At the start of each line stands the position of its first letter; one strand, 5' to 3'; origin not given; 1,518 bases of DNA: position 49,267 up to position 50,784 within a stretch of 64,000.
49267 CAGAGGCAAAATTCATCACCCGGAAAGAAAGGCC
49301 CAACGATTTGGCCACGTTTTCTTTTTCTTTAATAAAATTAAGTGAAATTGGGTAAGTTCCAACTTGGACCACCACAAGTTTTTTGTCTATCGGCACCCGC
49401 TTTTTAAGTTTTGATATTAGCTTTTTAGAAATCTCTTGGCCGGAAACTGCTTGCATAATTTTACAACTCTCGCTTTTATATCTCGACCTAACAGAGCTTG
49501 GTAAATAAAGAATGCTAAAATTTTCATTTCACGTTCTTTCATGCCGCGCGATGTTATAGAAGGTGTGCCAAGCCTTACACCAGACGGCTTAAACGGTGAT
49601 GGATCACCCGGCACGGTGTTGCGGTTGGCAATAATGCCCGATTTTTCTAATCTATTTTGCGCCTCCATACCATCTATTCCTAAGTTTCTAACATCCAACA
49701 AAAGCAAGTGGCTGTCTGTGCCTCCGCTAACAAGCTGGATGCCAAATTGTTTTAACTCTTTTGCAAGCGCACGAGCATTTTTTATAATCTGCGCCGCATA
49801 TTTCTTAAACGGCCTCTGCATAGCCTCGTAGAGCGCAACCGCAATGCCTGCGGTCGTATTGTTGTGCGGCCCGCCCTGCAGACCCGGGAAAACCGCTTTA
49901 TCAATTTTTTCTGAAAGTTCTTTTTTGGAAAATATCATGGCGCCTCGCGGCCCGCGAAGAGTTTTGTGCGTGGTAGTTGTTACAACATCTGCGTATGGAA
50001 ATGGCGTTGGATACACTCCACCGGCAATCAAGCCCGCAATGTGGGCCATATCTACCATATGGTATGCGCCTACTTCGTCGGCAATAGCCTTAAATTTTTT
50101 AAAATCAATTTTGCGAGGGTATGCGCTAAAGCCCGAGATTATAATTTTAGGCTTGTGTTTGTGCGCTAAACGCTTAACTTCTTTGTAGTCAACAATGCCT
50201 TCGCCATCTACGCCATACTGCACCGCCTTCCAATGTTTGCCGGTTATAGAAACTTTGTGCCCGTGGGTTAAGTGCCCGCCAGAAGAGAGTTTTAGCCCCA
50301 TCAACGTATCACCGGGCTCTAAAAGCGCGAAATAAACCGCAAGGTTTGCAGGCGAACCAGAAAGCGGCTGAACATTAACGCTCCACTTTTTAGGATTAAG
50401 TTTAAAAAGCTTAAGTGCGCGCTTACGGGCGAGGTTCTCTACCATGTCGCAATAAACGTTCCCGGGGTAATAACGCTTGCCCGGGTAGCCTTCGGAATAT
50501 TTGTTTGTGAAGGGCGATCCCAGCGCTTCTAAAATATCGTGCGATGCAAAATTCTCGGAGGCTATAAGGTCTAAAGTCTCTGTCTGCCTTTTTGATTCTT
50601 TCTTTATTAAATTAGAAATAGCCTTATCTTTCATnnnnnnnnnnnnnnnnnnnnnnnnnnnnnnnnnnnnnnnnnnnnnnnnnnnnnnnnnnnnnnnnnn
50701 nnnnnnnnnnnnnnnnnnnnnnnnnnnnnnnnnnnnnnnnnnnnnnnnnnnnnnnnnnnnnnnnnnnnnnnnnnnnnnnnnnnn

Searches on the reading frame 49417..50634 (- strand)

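Call 21: search_protein_families(library=pfam, proteins=[window:49417-50634:-], max_evalue=0.001)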
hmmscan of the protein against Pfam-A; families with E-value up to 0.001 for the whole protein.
window:49417-50634:- (405 aa): 2 families
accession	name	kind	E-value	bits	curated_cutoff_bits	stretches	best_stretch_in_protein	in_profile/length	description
PF00464.25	SHMT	-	9.5e-166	551.7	27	1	2-377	4-399/399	Serine hydroxymethyltransferase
PF00155.27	Aminotran_1_2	-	3.9e-06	26.7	19.7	1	61-359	38-348/361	Aminotransferase class I and II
